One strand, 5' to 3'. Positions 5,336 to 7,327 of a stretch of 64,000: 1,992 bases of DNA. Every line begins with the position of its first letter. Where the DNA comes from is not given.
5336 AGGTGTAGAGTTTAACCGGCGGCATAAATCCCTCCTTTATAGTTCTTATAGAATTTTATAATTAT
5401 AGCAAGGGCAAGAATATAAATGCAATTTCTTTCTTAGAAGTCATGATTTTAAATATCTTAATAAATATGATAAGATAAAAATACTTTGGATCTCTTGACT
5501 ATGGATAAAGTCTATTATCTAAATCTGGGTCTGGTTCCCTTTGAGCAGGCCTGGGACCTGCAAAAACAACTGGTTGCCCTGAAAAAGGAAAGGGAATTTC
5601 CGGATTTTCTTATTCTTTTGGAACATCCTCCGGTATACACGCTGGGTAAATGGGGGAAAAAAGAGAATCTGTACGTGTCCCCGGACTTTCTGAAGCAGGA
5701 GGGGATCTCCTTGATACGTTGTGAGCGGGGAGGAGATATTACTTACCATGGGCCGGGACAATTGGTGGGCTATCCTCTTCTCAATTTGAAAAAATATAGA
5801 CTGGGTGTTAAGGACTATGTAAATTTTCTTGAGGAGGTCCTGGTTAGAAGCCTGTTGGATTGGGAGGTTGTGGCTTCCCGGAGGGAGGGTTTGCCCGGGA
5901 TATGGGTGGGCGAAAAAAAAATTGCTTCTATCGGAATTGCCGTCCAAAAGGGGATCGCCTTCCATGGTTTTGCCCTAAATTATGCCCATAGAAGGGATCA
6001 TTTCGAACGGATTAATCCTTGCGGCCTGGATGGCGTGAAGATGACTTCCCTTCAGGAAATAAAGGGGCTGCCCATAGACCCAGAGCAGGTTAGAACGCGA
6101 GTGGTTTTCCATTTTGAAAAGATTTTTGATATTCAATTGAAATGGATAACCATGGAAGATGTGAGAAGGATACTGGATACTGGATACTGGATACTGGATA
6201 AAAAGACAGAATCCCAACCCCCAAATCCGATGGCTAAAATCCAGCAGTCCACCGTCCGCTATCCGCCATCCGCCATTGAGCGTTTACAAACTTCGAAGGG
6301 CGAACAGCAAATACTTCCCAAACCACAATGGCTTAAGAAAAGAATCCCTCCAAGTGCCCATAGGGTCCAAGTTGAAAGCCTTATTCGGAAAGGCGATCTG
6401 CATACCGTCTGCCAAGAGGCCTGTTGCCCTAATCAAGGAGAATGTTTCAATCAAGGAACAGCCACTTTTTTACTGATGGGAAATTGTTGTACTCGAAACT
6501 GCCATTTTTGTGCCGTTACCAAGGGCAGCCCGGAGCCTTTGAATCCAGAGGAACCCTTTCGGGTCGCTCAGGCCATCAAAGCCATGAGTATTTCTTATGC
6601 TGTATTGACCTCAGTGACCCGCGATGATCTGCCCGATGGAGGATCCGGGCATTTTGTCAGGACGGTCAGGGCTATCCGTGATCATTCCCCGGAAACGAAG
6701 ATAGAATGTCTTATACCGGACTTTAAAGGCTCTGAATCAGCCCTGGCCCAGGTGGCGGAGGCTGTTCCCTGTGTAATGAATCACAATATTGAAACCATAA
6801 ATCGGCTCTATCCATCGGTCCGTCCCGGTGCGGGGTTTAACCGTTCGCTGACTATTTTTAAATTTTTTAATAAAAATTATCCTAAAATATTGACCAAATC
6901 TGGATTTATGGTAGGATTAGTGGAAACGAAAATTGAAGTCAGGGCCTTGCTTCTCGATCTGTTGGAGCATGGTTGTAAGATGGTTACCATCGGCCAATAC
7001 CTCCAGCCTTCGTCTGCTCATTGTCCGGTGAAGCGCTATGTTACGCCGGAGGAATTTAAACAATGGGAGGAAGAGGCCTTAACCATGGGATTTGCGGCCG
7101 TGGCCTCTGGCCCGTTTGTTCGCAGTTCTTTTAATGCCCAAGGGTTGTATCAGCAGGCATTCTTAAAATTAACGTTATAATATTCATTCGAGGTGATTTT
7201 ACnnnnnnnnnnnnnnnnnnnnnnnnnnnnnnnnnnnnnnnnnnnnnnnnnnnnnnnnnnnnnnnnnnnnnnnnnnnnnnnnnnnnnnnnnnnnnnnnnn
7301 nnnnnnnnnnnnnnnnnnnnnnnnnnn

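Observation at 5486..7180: In-frame LipB-LipA fusion whose junction is a heptanucleotide tandem repeat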

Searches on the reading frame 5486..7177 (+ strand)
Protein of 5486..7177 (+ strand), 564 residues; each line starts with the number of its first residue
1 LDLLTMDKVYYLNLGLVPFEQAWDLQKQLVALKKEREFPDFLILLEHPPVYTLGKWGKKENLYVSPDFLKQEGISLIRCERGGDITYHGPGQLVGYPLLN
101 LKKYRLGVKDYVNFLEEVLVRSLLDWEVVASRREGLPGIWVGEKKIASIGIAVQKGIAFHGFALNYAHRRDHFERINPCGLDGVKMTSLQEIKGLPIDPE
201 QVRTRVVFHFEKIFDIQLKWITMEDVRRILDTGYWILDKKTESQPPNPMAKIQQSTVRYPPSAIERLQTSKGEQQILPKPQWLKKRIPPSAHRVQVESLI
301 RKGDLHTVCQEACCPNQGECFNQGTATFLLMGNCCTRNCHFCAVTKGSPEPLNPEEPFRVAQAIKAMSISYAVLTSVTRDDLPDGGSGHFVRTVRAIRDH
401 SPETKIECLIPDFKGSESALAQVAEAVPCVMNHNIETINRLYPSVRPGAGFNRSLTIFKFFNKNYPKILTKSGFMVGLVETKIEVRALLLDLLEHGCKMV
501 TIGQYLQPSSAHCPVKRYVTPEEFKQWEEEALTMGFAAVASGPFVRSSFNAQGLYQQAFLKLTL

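Call 4: search_protein_families(library=pfam, proteins=[window:5486-7177:+])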
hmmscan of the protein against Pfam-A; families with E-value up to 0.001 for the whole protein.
window:5486-7177:+ (564 aa): 3 families
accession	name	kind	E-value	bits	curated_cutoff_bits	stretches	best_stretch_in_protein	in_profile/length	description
PF21948.1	LplA-B_cat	-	2.8e-45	155.2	27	1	20-210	3-199/200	Lipoyl protein ligase A/B catalytic domain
PF04055.27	Radical_SAM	-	1.3e-14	55.2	29.5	1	331-490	3-164/166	Radical SAM superfamily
PF16881.10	LIAS_N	-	1.1e-05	26.3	27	1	265-314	49-96/96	N-terminal domain of lipoyl synthase of Radical_SAM family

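Call 5: search_protein_families(library=ncbifam, proteins=[window:5486-7177:+])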
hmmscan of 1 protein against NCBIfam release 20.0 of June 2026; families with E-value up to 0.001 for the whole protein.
window:5486-7177:+ (564 aa): 10 families
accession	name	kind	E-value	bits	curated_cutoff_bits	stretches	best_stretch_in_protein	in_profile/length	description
NF009544.0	PRK12928.1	subfamily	1.8e-118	395.2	210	1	266-556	7-298/300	lipoyl synthase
NF004019.1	PRK05481.1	subfamily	4.3e-117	390.5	203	1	279-558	1-280/286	lipoyl synthase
NF053790.1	LplA_LipA_fuse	exception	1.2e-112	377.5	800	1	268-552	322-604/606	bifunctional lipoate--protein ligase/lipoyl synthase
TIGR00510.1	lipA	equivalog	7.4e-110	367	310.25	1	272-559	10-298/302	lipoyl synthase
NF010922.0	PRK14342.1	equivalog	1.2e-53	181.6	235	1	6-217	3-206/215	lipoyl(octanoyl) transferase LipB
NF010925.0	PRK14345.1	equivalog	4e-51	173.9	155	1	9-219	14-222/236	lipoyl(octanoyl) transferase LipB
TIGR00214.1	lipB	equivalog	1.3e-50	171.6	83.55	1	32-214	5-186/187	lipoyl(octanoyl) transferase LipB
NF010921.0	PRK14341.1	equivalog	6e-43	146.9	230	1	14-215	22-224/230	lipoyl(octanoyl) transferase LipB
NF010923.0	PRK14343.1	equivalog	4.1e-42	144.3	298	1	6-208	12-212/237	lipoyl(octanoyl) transferase LipB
TIGR00433.2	bioB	equivalog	0.00041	19.7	225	1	334-507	50-223/307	biotin synthase BioB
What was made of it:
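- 5501..7180 (+): lipB-lipA fused gene (559 aa from ATG 5501; alternative TTG start at 5486 gives 564 aa). Pfam and NCBIfam hits cover both halves (calls 4, 5).
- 6314..7177 (+): LipA lipoyl synthase domain (residues 277-564). TIGR00510 367 bits against a cut-off of 310 (call 5).
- On LipB octanoyltransferase (TIGR00214 / PF21948): PF21948 scores 155.2 against 27, covering profile positions 3-199 of 200 (calls 4, 5).
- On LipA lipoyl synthase (TIGR00510): NF009544 scores 395 against 210 (call 5).
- On LplA-LipA fusion (NF053790): Only profile positions 322-604 (the LipA half) match (call 5).
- Closest known: LplA-LipA fusion. Different: The N-terminal domain here is LipB, not LplA (call 5).
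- Checked: NCBIfam lipB (TIGR00214) and lipA (TIGR00510) both score above their curated cut-offs (call 5).
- Curated lipB and lipA models both score above cut-off (call 5).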

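Call 6: find_homologous_proteins(query=window:5486-7177:+)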
Query window:5486-7177:+ (564 aa): 7939 proteins with E <= 0.001 among 8000 candidates; the best 120 are listed.
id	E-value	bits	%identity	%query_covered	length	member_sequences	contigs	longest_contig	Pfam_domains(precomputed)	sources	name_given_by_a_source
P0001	0.0e+0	1308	100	99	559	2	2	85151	PF16881.11,PF21948.2,PF04055.28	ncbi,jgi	ncbi:MAG: lipoyl synthase [Thermodesulfobacteriota bacterium]|jgi:lipoic acid synthetase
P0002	0.0e+0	1129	87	99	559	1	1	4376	PF16881.11,PF21948.2,PF04055.28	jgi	-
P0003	1.1e-252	858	66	98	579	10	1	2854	PF16881.11,PF21948.2,PF04055.28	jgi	jgi:lipoic acid synthetase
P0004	2.0e-248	844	64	98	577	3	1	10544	PF21948.2,PF04055.28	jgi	jgi:lipoyl synthase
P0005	4.7e-248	842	65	98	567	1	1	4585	PF21948.2,PF04055.28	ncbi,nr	ncbi:MAG: hypothetical protein C0407_06320 [Desulfobacca sp.]|nr:hypothetical protein [Desulfobacca 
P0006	2.7e-235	800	62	99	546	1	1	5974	PF16881.11,PF21948.2,PF04055.28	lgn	-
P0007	8.5e-232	789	60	99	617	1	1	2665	PF16881.11,PF21948.2,PF04055.28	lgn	-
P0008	3.2e-218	744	60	98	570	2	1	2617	PF16881.11,PF21948.2,PF04055.28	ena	-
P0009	1.6e-208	712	56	98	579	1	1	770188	PF16881.11,PF21948.2,PF04055.28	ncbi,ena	-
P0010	2.0e-208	712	57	96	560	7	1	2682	PF16881.11,PF21948.2,PF04055.28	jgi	jgi:lipoic acid synthetase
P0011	3.4e-206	704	57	98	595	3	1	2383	PF16881.11,PF21948.2,PF04055.28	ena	-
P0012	1.2e-203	696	56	98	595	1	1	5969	PF16881.11,PF21948.2,PF04055.28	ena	-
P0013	1.3e-188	646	53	97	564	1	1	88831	PF16881.11,PF21948.2,PF04055.28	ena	-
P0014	1.0e-172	594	60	73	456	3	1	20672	PF16881.11,PF21948.2,PF04055.28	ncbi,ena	-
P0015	7.0e-168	578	51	97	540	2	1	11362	PF16881.11,PF21948.2,PF04055.28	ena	-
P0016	1.6e-166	573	45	99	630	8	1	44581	PF16881.11,PF21948.2,PF04055.28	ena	-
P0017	2.3e-164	566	49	97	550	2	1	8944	PF16881.11,PF21948.2,PF04055.28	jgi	-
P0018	7.7e-164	564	48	97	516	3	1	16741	PF16881.11,PF21948.2,PF04055.28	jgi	jgi:lipoic acid synthetase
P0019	3.8e-163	562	48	97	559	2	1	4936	PF16881.11,PF21948.2,PF04055.28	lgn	-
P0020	1.1e-162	561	48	98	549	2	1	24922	PF16881.11,PF21948.2,PF04055.28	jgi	-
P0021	1.9e-162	560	49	97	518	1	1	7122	PF16881.11,PF21948.2,PF04055.28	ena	-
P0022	4.2e-161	555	48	97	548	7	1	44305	PF16881.11,PF21948.2,PF04055.28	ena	-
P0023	1.4e-160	554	48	98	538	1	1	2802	PF16881.11,PF21948.2,PF04055.28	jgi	-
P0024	1.3e-156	541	47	98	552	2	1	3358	PF21948.2,PF04055.28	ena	-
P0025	6.0e-155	535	45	98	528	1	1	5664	PF16881.11,PF21948.2,PF04055.28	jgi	-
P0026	3.0e-154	533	45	98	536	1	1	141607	PF16881.11,PF21948.2,PF04055.28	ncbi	ncbi:MAG: lipoyl synthase [bacterium]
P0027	4.0e-153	529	46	92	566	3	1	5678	PF16881.11,PF21948.2,PF04055.28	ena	-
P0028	7.9e-153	528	47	96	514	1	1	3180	PF16881.11,PF21948.2,PF04055.28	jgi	jgi:lipoic acid synthetase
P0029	1.3e-152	527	46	97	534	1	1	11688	PF16881.11,PF21948.2,PF04055.28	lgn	-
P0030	2.0e-152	527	45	97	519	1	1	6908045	PF16881.11,PF21948.2,PF04055.28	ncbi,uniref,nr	ncbi:Lipoyl synthase (lipoate synthase) [Desulfonema limicola]|uniref:Multifunctional fusion protein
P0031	2.6e-152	526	47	92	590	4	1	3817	PF21948.2,PF04055.28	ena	-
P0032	6.5e-152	525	45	98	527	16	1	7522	PF16881.11,PF21948.2,PF04055.28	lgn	-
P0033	1.2e-151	524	45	97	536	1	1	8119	PF16881.11,PF21948.2,PF04055.28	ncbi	ncbi:MAG: lipoyl synthase [bacterium]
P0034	4.1e-151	522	45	98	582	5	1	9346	PF16881.11,PF21948.2,PF04055.28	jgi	-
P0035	4.3e-151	522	46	97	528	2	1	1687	PF21948.2,PF04055.28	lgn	-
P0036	4.3e-151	522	44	97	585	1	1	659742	PF21948.2,PF04055.28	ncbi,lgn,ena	-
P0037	6.6e-151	522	44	98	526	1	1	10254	PF16881.11,PF21948.2,PF04055.28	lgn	-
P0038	1.1e-150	521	44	99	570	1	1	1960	PF21948.2,PF04055.28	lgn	-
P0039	2.4e-150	520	45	97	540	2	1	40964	PF16881.11,PF21948.2,PF04055.28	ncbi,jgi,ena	-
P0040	3.7e-150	519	45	96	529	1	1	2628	PF21948.2,PF04055.28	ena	-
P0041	6.0e-150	519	48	87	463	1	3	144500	PF16881.11,PF21948.2,PF04055.28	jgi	jgi:lipoic acid synthetase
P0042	6.1e-150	519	44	97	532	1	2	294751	PF16881.11,PF21948.2,PF04055.28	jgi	-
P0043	1.2e-149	518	45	98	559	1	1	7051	PF21948.2,PF04055.28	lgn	-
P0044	1.9e-149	517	46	97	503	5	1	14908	PF16881.11,PF21948.2,PF04055.28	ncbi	-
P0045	5.4e-149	515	43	98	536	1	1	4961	PF16881.11,PF21948.2,PF04055.28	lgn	-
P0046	5.9e-149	515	45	97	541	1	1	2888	PF16881.11,PF21948.2,PF04055.28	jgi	jgi:lipoic acid synthetase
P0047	6.9e-149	515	44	98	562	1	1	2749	PF21948.2,PF04055.28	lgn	-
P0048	1.7e-148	514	46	98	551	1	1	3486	PF16881.11,PF21948.2,PF04055.28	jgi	jgi:lipoic acid synthetase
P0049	1.9e-148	514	46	92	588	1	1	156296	PF16881.11,PF21948.2,PF04055.28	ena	-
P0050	1.9e-148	514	46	95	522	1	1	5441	PF16881.11,PF21948.2,PF04055.28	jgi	-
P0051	3.0e-148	513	46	92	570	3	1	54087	PF21948.2,PF04055.28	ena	-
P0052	3.7e-148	513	46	96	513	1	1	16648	PF21948.2,PF04055.28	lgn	-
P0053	6.5e-148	512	45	96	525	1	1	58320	PF16881.11,PF21948.2,PF04055.28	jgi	-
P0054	1.1e-147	511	45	97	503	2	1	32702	PF16881.11,PF21948.2,PF04055.28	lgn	-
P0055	2.5e-147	510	45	98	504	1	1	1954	PF16881.11,PF21948.2,PF04055.28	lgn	-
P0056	3.5e-147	509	45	98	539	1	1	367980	PF21948.2,PF04055.28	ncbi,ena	-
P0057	5.5e-147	509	45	96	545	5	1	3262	PF16881.11,PF21948.2,PF04055.28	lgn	-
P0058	7.3e-147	508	45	96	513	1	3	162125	PF21948.2,PF04055.28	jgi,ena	-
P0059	8.1e-147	508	44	98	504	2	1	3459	PF16881.11,PF21948.2,PF04055.28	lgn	-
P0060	1.5e-146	507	45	97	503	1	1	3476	PF16881.11,PF21948.2,PF04055.28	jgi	jgi:lipoyl synthase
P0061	3.3e-146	506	43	97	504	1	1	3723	PF16881.11,PF21948.2,PF04055.28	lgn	-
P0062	3.5e-146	506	45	97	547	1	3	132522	PF21948.2,PF04055.28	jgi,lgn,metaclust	metaclust:\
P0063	4.2e-146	506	44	97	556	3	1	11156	PF16881.11,PF21948.2,PF04055.28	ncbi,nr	ncbi:MAG: lipoyl synthase [Thermodesulfobacteriota bacterium]|nr:lipoyl synthase [Thermodesulfobacte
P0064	8.3e-146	505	44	98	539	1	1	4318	PF16881.11,PF03099.25,PF21948.2,PF04055.28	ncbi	-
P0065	1.1e-145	504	43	98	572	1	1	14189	PF16881.11,PF21948.2,PF04055.28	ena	-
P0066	6.1e-145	502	45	96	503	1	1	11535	PF16881.11,PF21948.2,PF04055.28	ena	-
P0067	6.2e-145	502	45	97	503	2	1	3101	PF16881.11,PF21948.2,PF04055.28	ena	-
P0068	7.2e-145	502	43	97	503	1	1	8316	PF16881.11,PF03099.25,PF21948.2,PF04055.28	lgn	-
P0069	8.6e-145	502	44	96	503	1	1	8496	PF16881.11,PF21948.2,PF04055.28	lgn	-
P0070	1.1e-144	501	44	97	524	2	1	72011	PF21948.2,PF04055.28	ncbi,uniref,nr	ncbi:lipoic acid synthetase [Desulfofundulus thermosubterraneus DSM 16057]|uniref:Multifunctional fu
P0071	2.0e-144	500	45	96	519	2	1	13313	PF16881.11,PF21948.2,PF04055.28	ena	-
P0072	2.6e-144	500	44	97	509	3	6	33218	PF16881.11,PF21948.2,PF04055.28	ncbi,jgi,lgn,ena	-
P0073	3.2e-144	500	43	97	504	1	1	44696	PF16881.11,PF21948.2,PF04055.28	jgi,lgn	jgi:lipoic acid synthetase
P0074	5.9e-144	499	46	97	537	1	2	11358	PF16881.11,PF21948.2,PF04055.28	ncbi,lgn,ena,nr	ncbi:lipoyl synthase [candidate division NPL-UPA2 bacterium]|nr:lipoyl synthase [candidate division 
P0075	6.5e-144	499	44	96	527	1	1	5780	PF16881.11,PF21948.2,PF04055.28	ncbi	-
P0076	8.1e-144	498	45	97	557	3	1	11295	PF21948.2,PF04055.28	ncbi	-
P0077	8.1e-144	498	43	98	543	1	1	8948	PF16881.11,PF21948.2,PF04055.28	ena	-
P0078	1.2e-143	498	46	90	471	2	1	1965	PF16881.11,PF21948.2,PF04055.28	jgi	-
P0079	1.6e-143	497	45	95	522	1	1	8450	PF16881.11,PF21948.2,PF04055.28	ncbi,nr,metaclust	ncbi:MAG: hypothetical protein AMS15_06690 [Planctomycetes bacterium DG_23]|nr:MAG: hypothetical pro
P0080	1.7e-143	497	43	98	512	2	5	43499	PF21948.2,PF04055.28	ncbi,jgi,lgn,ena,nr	ncbi:MAG TPA: lipoyl synthase [Desulfosporosinus sp.]|jgi:lipoic acid synthetase|nr:lipoyl synthase 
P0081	2.5e-143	497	45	97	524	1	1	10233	PF21948.2,PF04055.28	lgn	-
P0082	2.9e-143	497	45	96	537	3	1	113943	PF16881.11,PF21948.2,PF04055.28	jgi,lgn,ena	-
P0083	3.1e-143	496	45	96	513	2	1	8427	PF21948.2,PF04055.28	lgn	-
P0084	4.1e-143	496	44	97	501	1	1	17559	PF16881.11,PF21948.2,PF04055.28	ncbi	-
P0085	4.8e-143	496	44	97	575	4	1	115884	PF16881.11,PF21948.2,PF04055.28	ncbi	-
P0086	5.4e-143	496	42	98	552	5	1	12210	PF21948.2,PF04055.28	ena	-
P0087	9.6e-143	495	45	96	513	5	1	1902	PF21948.2,PF04055.28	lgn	-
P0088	1.0e-142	495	43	98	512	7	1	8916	PF21948.2,PF04055.28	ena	-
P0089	1.7e-142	494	43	98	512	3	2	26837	PF21948.2,PF04055.28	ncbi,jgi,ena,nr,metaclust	ncbi:MAG TPA: lipoyl synthase [Desulfosporosinus sp.]|nr:lipoyl synthase [Desulfosporosinus sp.]|met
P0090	1.7e-142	494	44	96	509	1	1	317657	PF21948.2,PF04055.28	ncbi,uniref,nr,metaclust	ncbi:hypothetical protein P22_0824 [Propionispora sp. 2/2-37]|uniref:lipoyl synthase n=1 Tax=Propion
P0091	5.8e-142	492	43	97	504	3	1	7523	PF16881.11,PF21948.2,PF04055.28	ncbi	-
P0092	7.1e-142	492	43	97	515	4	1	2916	PF16881.11,PF21948.2,PF04055.28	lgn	-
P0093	9.0e-142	492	43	96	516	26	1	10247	PF21948.2,PF04055.28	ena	-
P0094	1.4e-141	491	44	98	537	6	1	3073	PF21948.2,PF04055.28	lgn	-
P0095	1.5e-141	491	43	96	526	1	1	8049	PF21948.2,PF04055.28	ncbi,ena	-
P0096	1.6e-141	491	43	98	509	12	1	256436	PF21948.2,PF04055.28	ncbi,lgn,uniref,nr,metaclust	ncbi:lipoyl synthase [Propionispora vibrioides]|uniref:Multifunctional fusion protein n=1 Tax=Propio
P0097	1.6e-141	491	43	97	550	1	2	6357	PF16881.11,PF21948.2,PF04055.28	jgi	-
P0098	2.0e-141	490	46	91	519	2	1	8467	PF21948.2,PF04055.28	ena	-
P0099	2.8e-141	490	43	98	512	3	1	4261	PF21948.2,PF04055.28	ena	-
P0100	2.9e-141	490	43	96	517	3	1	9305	PF16881.11,PF21948.2,PF04055.28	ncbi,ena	-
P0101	3.1e-141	490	43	96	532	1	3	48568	PF16881.11,PF21948.2,PF04055.28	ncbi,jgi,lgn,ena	-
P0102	3.1e-141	490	42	96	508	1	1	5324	PF21948.2,PF04055.28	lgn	-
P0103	3.6e-141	490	44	96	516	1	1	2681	PF16881.11,PF21948.2,PF04055.28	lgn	-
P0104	4.0e-141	489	44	96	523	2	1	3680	PF21948.2,PF04055.28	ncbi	ncbi:MAG: lipoyl synthase [Bacillota bacterium]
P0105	5.5e-141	489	44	97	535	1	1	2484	PF16881.11,PF21948.2,PF04055.28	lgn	-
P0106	5.9e-141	489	43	96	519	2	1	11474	PF16881.11,PF21948.2,PF04055.28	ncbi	-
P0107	6.0e-141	489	44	97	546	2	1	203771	PF21948.2,PF04055.28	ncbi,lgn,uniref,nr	ncbi:lipoic acid synthetase [Desulfotomaculum arcticum]|uniref:Multifunctional fusion protein n=1 Ta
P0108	6.5e-141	489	45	98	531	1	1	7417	PF21948.2,PF04055.28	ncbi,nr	ncbi:MAG: lipoyl synthase [Anaerolineae bacterium]|nr:lipoyl synthase [Anaerolineae bacterium]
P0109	7.2e-141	489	45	96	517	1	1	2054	PF16881.11,PF21948.2,PF04055.28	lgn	-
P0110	7.3e-141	489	43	98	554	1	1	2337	PF16881.11,PF21948.2,PF04055.28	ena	-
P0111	9.6e-141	488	43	96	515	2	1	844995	PF16881.11,PF21948.2,PF04055.28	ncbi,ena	-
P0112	1.6e-140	487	45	98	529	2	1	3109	PF21948.2,PF04055.28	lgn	-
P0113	1.8e-140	487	44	96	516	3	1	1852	PF16881.11,PF21948.2,PF04055.28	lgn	-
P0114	2.3e-140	487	44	96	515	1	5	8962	PF16881.11,PF21948.2,PF04055.28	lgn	-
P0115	2.3e-140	487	43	94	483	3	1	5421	PF16881.11,PF03099.25,PF21948.2,PF04055.28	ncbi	-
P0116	2.4e-140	487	46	97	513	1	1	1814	PF21948.2,PF04055.28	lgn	-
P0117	2.7e-140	487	44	97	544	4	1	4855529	PF21948.2,PF04055.28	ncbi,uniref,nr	ncbi:lipoate-protein ligase B/lipoate synthase [Desulfoscipio gibsoniae DSM 7213]|uniref:Multifuncti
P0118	3.0e-140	487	45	97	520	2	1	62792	PF16881.11,PF21948.2,PF04055.28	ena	-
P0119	4.1e-140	486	43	98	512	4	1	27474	PF21948.2,PF04055.28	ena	-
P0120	4.5e-140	486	43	98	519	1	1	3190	PF21948.2,PF04055.28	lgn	-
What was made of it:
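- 5501..7180 (+): It is 100% identical to P0001, annotated 'MAG: lipoyl synthase [Thermodesulfobacteriota bacterium]' (call 6).
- Closest known: Database-annotated LipB-LipA 'Multifunctional fusion protein' entries. Same: Same domain order and architecture at 43-48% identity (call 6).
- They come from Thermodesulfobacteriota, Bacillota (finished genomes of Desulfoscipio gibsoniae; also Desulfofundulus and Propionispora), Planctomycetes and Anaerolineae (call 6). Fusions occur in finished isolate genomes (call 6).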

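Call 9: find_encoding_contigs(protein=P0002, flank=3000, max_places=3)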
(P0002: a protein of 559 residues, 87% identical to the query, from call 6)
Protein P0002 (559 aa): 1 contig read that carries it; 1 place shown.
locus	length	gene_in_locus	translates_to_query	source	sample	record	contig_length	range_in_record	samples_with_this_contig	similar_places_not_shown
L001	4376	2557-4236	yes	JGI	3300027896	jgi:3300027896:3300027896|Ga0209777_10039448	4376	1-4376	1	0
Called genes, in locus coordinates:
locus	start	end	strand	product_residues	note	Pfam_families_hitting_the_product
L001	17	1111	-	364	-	PF00989:PAS, PF08448:PAS_4, PF13426:PAS_9, PF00512:HisKA, PF02518:HATPase_c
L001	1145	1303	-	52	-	PF00301:Rubredoxin, PF21349:RUBY_RBDX (faint)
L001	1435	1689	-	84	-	PF00403:HMA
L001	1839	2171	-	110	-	PF02943:FeThRed_B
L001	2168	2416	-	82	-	PF00462:Glutaredoxin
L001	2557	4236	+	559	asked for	PF21948:LplA-B_cat, PF16881:LIAS_N (faint), PF04055:Radical_SAM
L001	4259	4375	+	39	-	?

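Call 10: find_encoding_contigs(protein=P0001, flank=3000, max_places=4)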
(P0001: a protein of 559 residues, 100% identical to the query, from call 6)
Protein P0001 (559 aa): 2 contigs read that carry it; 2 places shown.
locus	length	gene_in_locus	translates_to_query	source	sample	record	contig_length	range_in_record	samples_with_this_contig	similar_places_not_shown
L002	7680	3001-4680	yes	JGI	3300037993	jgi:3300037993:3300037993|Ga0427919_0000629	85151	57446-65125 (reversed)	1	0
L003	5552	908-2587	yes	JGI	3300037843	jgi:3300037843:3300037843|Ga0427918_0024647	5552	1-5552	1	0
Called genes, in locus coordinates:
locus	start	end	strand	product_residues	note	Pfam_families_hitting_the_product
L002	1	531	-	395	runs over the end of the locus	PF00753:Lactamase_B, PF19583:ODP, PF00258:Flavodoxin_1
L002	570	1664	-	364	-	PF00989:PAS, PF08448:PAS_4, PF13426:PAS_9, PF00512:HisKA, PF02518:HATPase_c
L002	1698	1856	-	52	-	PF00301:Rubredoxin, PF21349:RUBY_RBDX (faint)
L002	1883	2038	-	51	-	PF00403:HMA (weak)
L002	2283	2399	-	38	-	-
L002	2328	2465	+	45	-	-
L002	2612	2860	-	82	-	PF00462:Glutaredoxin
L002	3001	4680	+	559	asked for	PF21948:LplA-B_cat, PF16881:LIAS_N (weak), PF04055:Radical_SAM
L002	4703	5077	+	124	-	PF01597:GCV_H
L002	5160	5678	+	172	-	-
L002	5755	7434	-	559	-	PF11412:DsbD_N, PF02683:DsbD_TM, PF13386:DsbD_2, PF13098:Thioredoxin_2, PF13899:Thioredoxin_7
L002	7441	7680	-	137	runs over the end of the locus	-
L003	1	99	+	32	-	?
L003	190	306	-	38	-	-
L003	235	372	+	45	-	-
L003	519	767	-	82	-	PF00462:Glutaredoxin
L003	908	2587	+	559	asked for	PF21948:LplA-B_cat, PF16881:LIAS_N (weak), PF04055:Radical_SAM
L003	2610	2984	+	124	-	PF01597:GCV_H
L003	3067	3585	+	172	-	-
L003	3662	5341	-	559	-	PF11412:DsbD_N, PF02683:DsbD_TM, PF13386:DsbD_2, PF13098:Thioredoxin_2, PF13899:Thioredoxin_7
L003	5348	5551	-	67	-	?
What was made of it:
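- Tandem repeats can be mis-assembled, and the sequence comes from a metagenome (call 10).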

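Call 15: find_related_loci(query=window:5501-7177:+, collection=metagenome_contigs, flank=1500)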
Query window:5501-7177:+ (559 aa) in metagenome_contigs; peptide patterns used: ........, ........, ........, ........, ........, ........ (x = any residue, [..] = any of these).
251 stretches matched a pattern; 26 encode a relative of the query (tblastn E <= 1e-3); 26 distinct loci.
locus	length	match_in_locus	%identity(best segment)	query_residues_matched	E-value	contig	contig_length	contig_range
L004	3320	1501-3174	87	1-558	0e+0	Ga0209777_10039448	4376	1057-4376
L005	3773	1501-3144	60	1-554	0e+0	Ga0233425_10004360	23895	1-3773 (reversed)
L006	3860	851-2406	50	6-551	9e-95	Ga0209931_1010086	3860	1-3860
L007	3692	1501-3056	50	6-551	1e-94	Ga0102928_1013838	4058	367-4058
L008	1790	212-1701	49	9-553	2e-89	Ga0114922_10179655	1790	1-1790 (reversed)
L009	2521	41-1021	39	223-552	3e-77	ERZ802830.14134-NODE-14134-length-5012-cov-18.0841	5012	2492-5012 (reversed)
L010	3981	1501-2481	39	223-552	5e-77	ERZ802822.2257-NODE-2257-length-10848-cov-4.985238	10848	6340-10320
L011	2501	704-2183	43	11-552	1e-77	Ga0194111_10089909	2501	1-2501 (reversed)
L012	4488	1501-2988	45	3-548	3e-72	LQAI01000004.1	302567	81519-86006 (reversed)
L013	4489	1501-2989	45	3-548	3e-72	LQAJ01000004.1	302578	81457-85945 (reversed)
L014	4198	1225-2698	42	7-547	1e-71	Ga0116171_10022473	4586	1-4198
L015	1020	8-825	45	4-553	9e-61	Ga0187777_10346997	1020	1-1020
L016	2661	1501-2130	45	5-213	2e-55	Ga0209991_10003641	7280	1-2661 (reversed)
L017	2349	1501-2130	45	5-213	7e-55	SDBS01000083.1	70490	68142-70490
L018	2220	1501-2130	45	5-213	7e-55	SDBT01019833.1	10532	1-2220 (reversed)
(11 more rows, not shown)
